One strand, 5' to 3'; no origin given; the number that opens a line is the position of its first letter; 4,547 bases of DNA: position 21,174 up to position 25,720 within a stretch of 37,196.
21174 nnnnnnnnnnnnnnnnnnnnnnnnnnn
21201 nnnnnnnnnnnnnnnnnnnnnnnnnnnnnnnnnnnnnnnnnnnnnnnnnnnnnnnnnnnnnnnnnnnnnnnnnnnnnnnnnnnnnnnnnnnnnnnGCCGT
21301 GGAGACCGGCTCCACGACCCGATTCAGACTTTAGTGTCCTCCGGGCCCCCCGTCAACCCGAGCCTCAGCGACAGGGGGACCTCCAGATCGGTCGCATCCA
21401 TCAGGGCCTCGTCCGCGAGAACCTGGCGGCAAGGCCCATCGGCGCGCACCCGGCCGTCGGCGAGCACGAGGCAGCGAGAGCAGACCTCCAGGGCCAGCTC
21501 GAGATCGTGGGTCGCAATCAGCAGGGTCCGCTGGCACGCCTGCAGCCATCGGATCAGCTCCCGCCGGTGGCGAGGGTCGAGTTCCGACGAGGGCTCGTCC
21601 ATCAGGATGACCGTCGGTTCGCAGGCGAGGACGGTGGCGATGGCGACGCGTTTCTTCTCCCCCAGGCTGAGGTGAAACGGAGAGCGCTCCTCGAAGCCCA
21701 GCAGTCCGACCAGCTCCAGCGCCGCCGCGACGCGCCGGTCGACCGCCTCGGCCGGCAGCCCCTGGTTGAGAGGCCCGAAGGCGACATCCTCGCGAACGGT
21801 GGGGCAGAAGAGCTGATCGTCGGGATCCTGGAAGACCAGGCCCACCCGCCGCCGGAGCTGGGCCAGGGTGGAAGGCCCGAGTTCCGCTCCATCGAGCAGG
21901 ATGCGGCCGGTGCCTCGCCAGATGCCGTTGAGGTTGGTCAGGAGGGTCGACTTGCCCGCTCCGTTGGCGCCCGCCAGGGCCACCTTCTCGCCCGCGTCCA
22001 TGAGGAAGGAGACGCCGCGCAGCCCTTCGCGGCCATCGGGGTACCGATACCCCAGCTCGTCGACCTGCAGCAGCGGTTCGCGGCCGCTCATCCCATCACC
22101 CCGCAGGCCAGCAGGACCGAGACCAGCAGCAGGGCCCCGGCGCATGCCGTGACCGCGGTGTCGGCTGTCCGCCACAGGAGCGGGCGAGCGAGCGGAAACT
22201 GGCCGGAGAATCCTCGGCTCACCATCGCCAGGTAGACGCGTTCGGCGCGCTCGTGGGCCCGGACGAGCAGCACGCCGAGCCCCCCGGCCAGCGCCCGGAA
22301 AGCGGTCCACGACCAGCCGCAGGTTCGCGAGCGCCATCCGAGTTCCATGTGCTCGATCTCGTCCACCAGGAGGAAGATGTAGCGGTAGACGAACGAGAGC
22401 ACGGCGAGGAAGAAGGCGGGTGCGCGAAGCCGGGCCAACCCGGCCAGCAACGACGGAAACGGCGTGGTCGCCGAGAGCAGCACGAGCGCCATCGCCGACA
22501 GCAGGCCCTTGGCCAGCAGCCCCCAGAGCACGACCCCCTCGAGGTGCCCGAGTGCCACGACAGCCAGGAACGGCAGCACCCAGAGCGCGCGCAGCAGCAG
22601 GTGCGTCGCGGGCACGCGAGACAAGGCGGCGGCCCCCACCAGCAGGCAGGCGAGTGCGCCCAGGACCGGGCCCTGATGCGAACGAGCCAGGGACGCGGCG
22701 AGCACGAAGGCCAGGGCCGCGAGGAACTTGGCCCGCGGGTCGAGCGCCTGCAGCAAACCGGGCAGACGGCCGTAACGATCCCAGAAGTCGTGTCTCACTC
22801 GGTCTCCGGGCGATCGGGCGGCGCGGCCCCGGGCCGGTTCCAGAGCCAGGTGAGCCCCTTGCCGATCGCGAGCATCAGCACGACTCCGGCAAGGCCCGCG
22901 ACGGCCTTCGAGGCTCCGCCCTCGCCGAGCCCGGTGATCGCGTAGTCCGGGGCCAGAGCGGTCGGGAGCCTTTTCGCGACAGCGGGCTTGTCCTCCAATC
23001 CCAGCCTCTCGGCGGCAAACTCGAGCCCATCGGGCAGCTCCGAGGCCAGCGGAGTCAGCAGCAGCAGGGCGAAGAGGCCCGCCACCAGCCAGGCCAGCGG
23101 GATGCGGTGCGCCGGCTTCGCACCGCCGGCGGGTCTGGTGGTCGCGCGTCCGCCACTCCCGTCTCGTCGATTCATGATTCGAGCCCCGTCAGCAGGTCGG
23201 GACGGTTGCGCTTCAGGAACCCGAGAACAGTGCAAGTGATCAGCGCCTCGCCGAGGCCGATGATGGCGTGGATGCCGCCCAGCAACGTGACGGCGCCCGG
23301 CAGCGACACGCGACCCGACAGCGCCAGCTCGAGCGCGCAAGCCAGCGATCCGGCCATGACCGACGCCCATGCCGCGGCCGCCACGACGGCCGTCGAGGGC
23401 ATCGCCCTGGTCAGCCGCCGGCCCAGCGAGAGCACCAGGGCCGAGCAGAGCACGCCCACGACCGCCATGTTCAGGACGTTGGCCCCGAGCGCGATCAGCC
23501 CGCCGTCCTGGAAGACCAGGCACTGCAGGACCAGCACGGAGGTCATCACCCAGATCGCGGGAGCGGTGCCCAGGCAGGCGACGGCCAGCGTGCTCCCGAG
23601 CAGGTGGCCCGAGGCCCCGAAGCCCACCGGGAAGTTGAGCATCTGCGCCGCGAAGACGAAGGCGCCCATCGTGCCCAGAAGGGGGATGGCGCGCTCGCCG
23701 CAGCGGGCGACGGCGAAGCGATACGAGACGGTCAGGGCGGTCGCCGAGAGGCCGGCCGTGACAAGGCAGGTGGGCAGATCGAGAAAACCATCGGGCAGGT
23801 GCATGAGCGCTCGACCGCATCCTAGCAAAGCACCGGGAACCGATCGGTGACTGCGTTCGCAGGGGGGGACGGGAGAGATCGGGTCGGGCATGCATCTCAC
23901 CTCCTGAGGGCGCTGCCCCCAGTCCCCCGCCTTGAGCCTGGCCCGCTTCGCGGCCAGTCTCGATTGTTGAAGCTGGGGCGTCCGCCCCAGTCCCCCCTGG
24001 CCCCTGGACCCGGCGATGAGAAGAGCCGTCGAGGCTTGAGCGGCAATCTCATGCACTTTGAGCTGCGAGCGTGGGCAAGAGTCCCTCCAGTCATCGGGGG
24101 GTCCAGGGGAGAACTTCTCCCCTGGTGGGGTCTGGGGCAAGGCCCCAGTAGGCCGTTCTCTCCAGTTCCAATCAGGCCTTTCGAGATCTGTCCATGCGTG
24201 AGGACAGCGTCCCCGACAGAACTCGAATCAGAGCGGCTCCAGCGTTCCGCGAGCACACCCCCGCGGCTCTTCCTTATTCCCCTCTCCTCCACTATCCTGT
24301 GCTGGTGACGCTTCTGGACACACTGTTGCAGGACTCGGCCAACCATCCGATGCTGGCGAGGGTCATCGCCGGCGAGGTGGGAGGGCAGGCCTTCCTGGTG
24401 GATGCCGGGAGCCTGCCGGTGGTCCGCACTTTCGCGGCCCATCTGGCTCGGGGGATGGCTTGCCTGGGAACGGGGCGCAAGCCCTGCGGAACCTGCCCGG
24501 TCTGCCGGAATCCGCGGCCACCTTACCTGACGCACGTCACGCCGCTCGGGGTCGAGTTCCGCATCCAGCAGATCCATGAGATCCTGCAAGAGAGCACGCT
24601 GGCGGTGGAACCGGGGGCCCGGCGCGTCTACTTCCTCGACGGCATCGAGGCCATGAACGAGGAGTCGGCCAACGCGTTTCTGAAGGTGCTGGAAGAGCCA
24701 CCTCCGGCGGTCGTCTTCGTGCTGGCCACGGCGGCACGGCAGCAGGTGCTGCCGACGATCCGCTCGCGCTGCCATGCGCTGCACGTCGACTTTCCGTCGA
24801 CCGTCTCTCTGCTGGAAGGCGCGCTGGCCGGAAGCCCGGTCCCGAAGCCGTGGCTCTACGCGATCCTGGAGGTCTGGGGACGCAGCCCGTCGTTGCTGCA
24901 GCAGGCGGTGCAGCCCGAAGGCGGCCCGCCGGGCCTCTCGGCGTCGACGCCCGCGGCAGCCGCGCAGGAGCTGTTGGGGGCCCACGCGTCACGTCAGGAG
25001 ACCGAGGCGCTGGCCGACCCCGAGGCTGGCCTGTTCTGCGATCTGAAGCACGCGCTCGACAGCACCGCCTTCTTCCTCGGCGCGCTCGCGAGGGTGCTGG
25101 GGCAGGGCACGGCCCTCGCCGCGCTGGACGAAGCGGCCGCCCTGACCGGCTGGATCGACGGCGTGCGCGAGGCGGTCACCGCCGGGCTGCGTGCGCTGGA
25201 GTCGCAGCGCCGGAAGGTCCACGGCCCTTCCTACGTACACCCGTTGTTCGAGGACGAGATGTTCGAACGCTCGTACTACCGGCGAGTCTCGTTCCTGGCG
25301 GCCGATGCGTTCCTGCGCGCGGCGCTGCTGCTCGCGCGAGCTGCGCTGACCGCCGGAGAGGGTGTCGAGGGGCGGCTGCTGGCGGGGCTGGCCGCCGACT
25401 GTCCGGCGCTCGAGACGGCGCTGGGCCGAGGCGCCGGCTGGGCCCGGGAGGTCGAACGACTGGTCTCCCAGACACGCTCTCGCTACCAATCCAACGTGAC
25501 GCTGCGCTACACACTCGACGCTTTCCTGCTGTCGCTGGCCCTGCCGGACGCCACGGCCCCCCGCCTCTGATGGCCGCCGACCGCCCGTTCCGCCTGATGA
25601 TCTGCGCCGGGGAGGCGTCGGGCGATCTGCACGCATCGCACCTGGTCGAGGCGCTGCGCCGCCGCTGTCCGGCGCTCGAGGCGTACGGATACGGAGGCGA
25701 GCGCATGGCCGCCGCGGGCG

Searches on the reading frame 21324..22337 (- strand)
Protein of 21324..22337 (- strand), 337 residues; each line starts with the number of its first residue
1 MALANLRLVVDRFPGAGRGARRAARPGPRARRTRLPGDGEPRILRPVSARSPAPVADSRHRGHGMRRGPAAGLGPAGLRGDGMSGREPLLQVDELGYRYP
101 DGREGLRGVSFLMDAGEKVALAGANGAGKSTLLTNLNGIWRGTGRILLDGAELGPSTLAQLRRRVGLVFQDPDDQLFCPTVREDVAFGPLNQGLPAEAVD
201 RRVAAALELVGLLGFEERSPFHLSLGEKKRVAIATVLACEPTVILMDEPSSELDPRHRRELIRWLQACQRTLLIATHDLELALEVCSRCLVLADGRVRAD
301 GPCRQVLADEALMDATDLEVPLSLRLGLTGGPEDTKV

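Call 13: search_protein_families(library=pfam, proteins=[window:21324-22337:-])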
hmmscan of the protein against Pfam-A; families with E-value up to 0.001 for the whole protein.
window:21324-22337:- (337 aa): 3 families
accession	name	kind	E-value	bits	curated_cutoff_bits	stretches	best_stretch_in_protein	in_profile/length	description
PF00005.33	ABC_tran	-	7.4e-29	101.5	25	1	106-250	1-136/137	ABC transporter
PF13304.12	AAA_21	-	2.5e-13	51.2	27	1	218-281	233-302/304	AAA domain, putative AbiEii toxin, Type IV TA system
PF02463.25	SMC_N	-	1.7e-05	24.8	40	0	198-278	112-198/220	RecF/RecN/SMC N terminal domain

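Call 15: find_encoding_contigs(protein=window:21324-22337:-, flank=10000, max_places=10)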
Protein window:21324-22337:- (337 aa): no gene with exactly this product is on record in the collection.

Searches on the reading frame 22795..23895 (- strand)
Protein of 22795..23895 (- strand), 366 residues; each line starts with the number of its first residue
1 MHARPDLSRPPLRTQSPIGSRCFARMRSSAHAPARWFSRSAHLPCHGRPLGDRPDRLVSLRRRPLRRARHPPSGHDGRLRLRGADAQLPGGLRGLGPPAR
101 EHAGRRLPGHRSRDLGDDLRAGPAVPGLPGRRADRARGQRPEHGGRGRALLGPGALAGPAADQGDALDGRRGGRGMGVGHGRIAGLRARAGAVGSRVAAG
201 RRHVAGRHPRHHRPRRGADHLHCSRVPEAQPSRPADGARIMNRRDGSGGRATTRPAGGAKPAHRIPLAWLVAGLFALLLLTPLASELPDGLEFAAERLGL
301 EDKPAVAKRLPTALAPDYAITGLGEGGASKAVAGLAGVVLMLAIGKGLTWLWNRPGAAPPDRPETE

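Call 13: search_protein_families(library=pfam, proteins=[window:22795-23895:-])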
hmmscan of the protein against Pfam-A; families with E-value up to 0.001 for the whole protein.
window:22795-23895:- (366 aa): 1 family
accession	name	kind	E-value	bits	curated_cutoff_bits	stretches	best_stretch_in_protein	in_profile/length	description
PF13190.11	PDGLE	-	5.5e-11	42.6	27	1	265-353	3-101/102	PDGLE domain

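Call 16: find_encoding_contigs(protein=window:22795-23895:-, flank=10000, max_places=10)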
Protein window:22795-23895:- (366 aa): no gene with exactly this product is on record in the collection.

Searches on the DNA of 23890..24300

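Call 10: search_rna_families(source=window, start=23890, end=24300, threshold=evalue, max_evalue=10)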
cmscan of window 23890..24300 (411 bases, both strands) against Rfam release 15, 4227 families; matches with E-value up to 10: 1.
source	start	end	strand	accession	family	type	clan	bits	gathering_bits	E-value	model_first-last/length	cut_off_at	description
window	24153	24176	-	RF01308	sR58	Gene; snRNA; snoRNA; CD-box;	-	12.4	55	5.3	1-55/55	no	Small nucleolar RNA sR58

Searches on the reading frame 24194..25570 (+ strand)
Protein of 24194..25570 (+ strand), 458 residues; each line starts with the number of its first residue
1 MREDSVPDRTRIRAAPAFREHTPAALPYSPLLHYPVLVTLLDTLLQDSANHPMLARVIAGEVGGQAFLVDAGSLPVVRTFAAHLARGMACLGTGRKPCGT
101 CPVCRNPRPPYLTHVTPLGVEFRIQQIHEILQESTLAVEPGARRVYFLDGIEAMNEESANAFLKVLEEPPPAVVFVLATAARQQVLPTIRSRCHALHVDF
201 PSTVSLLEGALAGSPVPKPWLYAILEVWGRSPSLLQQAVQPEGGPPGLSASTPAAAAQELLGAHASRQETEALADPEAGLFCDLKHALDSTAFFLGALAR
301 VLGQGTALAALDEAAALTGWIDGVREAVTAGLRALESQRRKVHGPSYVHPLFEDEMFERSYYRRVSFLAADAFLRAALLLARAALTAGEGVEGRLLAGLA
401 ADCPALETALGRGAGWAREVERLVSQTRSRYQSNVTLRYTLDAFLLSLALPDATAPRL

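Call 13: search_protein_families(library=pfam, proteins=[window:24194-25570:+])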
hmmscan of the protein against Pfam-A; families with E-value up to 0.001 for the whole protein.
window:24194-25570:+ (458 aa): 1 family
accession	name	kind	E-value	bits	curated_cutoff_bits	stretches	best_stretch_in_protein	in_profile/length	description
PF13177.12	DNA_pol3_delta2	-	2.1e-27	96.5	27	1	60-198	15-157/161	DNA polymerase III, delta subunit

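Call 30: find_homologous_proteins(query=window:24194-25570:+, max_evalue=1e-30)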
Query window:24194-25570:+ (458 aa): 4 proteins with E <= 1e-30 among 8000 candidates.
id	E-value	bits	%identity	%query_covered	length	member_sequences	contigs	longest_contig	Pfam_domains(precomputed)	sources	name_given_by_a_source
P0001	5.5e-264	894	96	92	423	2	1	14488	PF13177.13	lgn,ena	-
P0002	7.8e-239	811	86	90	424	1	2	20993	PF13177.13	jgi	jgi:hypothetical protein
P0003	1.3e-130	454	55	90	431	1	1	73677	PF13177.13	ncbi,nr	ncbi:MAG: hypothetical protein HY814_15360 [Candidatus Riflebacteria bacterium]|nr:hypothetical prot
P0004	1.2e-125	438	54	90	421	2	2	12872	PF13177.13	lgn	-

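Call 31: find_encoding_contigs(protein=P0001, flank=10000)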
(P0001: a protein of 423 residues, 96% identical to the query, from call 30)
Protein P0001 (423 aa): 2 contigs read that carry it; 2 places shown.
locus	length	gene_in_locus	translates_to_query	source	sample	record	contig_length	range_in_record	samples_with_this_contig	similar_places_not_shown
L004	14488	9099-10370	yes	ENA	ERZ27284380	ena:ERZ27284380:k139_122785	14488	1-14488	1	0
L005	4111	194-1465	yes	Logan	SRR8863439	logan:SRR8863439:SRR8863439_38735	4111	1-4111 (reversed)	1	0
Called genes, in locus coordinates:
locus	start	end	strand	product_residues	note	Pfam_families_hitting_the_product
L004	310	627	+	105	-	-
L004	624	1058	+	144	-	PF00903:Glyoxalase, PF13468:Glyoxalase_3, PF13669:Glyoxalase_4, PF22677:Ble-like_N (faint), PF18029:Glyoxalase_6 (weak)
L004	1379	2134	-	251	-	PF13367:PrsW-protease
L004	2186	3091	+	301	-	-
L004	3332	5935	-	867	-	PF00069:Pkinase, PF07714:PK_Tyr_Ser-Thr, PF08308:PEGA (faint), PF03781:FGE-sulfatase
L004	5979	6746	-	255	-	PF00005:ABC_tran, PF02463:SMC_N (faint), PF13304:AAA_21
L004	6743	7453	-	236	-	PF02361:CbiQ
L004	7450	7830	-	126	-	PF13190:PDGLE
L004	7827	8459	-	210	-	PF01891:CbiM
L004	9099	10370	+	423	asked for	PF13177:DNA_pol3_delta2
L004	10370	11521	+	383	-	PF02684:LpxB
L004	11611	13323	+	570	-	PF00664:ABC_membrane, PF00005:ABC_tran, PF02463:SMC_N (faint)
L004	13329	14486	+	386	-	?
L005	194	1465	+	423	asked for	PF13177:DNA_pol3_delta2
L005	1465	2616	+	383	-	PF02684:LpxB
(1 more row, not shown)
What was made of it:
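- Checked: B lies between a CbiM/PDGLE gene that starts at 23895 on the minus strand and holB (calls 13, 31).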

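Call 32: find_encoding_contigs(protein=P0002, flank=10000)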
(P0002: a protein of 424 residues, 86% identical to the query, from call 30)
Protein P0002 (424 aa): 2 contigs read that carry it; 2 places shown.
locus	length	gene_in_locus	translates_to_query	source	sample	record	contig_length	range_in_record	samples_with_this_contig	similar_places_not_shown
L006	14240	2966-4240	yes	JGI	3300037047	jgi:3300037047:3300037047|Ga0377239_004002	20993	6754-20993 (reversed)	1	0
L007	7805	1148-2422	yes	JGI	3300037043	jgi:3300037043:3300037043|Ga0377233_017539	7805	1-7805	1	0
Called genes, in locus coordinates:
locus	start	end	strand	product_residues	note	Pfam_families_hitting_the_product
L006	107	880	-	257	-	PF00005:ABC_tran, PF13304:AAA_21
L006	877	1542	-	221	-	PF02361:CbiQ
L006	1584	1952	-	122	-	PF13190:PDGLE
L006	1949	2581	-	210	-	PF01891:CbiM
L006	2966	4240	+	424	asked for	PF13177:DNA_pol3_delta2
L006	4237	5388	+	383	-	PF02684:LpxB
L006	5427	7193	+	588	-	PF00664:ABC_membrane, PF00005:ABC_tran, PF02463:SMC_N (weak)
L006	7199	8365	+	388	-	PF02684:LpxB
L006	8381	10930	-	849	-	PF09586:YfhO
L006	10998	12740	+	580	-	PF03279:Lip_A_acyltrans, PF02517:Rce1-like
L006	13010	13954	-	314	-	PF02265:S1-P1_nuclease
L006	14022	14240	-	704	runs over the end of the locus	PF13205:Big_5, PF26111:Ig_Mok13 (faint), PF13205:Big_5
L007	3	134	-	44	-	?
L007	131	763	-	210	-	PF01891:CbiM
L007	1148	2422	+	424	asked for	PF13177:DNA_pol3_delta2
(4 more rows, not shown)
